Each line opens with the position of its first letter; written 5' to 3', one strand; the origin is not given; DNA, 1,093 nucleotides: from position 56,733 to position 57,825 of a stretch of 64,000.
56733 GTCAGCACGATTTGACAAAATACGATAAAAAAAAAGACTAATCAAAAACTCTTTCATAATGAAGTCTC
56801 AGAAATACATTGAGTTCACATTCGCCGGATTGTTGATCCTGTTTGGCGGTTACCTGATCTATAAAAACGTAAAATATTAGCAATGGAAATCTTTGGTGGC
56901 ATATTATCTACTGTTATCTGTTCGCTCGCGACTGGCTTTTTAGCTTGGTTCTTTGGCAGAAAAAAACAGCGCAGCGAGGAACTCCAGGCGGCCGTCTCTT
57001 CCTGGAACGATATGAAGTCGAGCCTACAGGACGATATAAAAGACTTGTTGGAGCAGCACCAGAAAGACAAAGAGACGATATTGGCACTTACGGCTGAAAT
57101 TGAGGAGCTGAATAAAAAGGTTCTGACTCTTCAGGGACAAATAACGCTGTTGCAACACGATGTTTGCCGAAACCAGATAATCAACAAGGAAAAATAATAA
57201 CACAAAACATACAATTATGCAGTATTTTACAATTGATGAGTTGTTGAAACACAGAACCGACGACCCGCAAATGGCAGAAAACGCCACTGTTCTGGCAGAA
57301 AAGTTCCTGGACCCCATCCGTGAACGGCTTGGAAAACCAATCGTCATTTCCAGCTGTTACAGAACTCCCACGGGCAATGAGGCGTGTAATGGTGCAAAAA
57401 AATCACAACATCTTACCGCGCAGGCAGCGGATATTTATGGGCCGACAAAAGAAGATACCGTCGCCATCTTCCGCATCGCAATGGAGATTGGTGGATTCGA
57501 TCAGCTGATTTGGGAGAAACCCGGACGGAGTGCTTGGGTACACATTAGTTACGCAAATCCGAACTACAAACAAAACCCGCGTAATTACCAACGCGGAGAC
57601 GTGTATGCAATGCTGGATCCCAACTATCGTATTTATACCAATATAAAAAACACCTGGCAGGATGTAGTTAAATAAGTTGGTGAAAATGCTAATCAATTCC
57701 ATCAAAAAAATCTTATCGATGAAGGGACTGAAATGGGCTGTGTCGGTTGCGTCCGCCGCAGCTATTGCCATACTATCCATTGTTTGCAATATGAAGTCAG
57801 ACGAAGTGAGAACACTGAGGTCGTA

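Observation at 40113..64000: tRNA-integrated ~25-kb virus-like element with no tailed-phage hallmark genes; candidate novel tailless, membrane-associated virus of Bacteroidales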

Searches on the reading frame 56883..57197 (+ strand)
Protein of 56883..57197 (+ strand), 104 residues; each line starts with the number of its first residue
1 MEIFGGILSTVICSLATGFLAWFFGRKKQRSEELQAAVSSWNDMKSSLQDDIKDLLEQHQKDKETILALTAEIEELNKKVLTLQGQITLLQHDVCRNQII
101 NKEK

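Call 83: search_protein_families(library=pfam, max_evalue=0.05, proteins=[window:56883-57197:+])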
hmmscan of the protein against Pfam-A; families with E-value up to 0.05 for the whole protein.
window:56883-57197:+ (104 aa): 14 families
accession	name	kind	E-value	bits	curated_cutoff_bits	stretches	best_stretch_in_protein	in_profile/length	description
PF11932.13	DUF3450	-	7.3e-06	25.9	32.6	1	20-93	7-80/241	Protein of unknown function (DUF3450)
PF24073.1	DUF7365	-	0.0002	21.9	27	1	7-88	12-95/101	Coiled-coil region of unknown function (DUF7365)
PF10018.14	Med4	-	0.0017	18.5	26.9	1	45-90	11-55/190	Vitamin-D-receptor interacting Mediator subunit 4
PF16848.10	SoDot-IcmSS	-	0.0038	17.7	25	1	38-91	5-54/178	Substrate of the Dot/Icm secretion system, putative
PF22638.1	FlgK_D1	-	0.0049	16.9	28.6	1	31-84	43-96/233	Flagellar hook-associated protein FlgK helical domain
PF12325.13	TMF_TATA_bd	-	0.0082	16.7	29.1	1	29-87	12-73/115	TATA element modulatory factor 1 TATA binding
PF16331.10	TolA_bind_tri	-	0.024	15.1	30.1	1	51-94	5-48/76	TolA binding protein trimerisation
PF18456.6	CmlA_N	-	0.027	14.2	25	1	42-80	64-102/232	Diiron non-heme beta-hydroxylase N-terminal domain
PF06005.17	ZapB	-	0.032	15.1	31.5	0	64-94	18-48/71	Cell division protein ZapB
PF16716.10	BST2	-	0.033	15.3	27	1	13-82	15-84/91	Bone marrow stromal antigen 2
PF03462.23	PCRF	-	0.04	14.2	24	1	28-90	28-92/194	PCRF domain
PF07889.17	DUF1664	-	0.042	14.3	34.6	0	31-95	47-111/124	Protein of unknown function (DUF1664)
PF03233.18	Cauli_AT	-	0.042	14.2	24.8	1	19-102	63-142/163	Aphid transmission protein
PF04012.17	PspA_IM30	-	0.048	13.7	33.9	0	45-91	93-139/220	PspA/IM30 family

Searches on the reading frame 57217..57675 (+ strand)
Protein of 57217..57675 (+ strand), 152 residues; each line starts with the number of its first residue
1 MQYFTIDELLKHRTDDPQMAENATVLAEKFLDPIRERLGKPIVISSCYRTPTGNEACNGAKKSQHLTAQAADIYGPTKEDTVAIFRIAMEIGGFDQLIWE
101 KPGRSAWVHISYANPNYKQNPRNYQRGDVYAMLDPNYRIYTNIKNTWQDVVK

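Call 8: search_protein_families(library=pfam, max_evalue=0.01, proteins=[window:57217-57675:+])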
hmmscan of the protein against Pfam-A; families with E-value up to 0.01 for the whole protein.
window:57217-57675:+ (152 aa): 1 family
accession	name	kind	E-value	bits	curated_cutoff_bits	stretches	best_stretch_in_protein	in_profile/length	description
PF08291.16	Peptidase_M15_3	-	9.3e-17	61.6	23.2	1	3-111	2-108/108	Peptidase M15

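Call 92: search_protein_families(library=phrogs, max_evalue=0.001, proteins=[window:57217-57675:+])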
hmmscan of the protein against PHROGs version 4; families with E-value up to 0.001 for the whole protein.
window:57217-57675:+ (152 aa): 3 families
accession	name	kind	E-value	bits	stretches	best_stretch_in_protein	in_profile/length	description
phrog_894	-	lysis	6.4e-28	98.8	1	2-130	48-181/389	endolysin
phrog_17373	-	other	6.4e-09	36.8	1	31-75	45-89/224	peptidase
phrog_28234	-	lysis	0.00024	21.2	1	24-67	272-315/372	endolysin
